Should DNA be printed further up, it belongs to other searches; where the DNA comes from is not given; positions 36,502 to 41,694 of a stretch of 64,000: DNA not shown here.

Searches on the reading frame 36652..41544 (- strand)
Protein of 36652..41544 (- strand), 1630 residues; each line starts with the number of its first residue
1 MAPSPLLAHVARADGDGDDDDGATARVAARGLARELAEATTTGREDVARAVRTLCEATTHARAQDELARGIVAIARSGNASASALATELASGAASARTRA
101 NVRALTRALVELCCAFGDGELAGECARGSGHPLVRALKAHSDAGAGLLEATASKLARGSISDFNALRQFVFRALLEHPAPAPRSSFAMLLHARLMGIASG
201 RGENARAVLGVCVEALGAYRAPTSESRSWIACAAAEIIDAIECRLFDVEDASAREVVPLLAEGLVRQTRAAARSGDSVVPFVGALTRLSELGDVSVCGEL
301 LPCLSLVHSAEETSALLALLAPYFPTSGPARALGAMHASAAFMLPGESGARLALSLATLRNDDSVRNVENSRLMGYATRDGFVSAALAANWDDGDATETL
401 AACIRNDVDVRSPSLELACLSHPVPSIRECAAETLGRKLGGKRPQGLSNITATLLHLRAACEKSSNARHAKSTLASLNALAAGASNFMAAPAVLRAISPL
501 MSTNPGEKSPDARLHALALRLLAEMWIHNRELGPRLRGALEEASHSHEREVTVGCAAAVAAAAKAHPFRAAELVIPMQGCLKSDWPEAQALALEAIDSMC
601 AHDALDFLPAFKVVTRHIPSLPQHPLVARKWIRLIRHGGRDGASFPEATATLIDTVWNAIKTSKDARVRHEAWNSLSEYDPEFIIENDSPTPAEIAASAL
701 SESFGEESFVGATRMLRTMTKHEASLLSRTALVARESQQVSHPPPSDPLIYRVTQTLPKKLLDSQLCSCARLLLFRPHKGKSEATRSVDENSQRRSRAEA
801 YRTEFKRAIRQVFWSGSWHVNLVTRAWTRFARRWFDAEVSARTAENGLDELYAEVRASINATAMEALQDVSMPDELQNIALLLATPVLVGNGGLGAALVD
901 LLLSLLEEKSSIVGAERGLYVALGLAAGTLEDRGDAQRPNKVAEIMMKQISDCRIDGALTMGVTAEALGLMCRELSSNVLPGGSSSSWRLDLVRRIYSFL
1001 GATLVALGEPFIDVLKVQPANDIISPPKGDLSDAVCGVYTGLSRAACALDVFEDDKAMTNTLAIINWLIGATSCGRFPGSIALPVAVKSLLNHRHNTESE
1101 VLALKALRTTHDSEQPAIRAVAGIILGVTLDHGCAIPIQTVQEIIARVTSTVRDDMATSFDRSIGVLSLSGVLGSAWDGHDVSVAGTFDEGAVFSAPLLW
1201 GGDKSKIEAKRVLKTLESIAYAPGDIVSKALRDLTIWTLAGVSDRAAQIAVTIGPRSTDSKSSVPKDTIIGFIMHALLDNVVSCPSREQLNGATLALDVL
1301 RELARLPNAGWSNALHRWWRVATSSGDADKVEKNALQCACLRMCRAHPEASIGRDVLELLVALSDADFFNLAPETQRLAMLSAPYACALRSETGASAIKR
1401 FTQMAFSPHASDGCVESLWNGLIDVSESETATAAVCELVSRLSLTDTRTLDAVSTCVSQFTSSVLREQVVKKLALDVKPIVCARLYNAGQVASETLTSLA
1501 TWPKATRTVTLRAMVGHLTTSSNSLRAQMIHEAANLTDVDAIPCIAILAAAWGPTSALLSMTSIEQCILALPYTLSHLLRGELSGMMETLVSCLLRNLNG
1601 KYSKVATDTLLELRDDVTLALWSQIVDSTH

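Call 18: find_encoding_contigs(protein=window:36652-41544:-, flank=10000, max_places=1)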
Protein window:36652-41544:- (1630 aa): 2 contigs read that carry it; 1 place shown.
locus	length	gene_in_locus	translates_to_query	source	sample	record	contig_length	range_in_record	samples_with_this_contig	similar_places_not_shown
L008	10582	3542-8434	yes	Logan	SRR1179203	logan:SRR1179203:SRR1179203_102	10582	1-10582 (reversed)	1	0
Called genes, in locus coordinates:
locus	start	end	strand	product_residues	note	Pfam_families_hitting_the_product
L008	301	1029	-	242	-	-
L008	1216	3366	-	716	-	PF13401:AAA_22 (faint), PF00176:SNF2-rel_dom, PF04851:ResIII (weak), PF00270:DEAD (faint), PF00271:Helicase_C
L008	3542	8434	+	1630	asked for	PF12530:DUF3730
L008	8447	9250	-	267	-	PF01734:Patatin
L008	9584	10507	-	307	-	PF00025:Arf (weak), PF00009:GTP_EFTU (weak), PF00071:Ras, PF08477:Roc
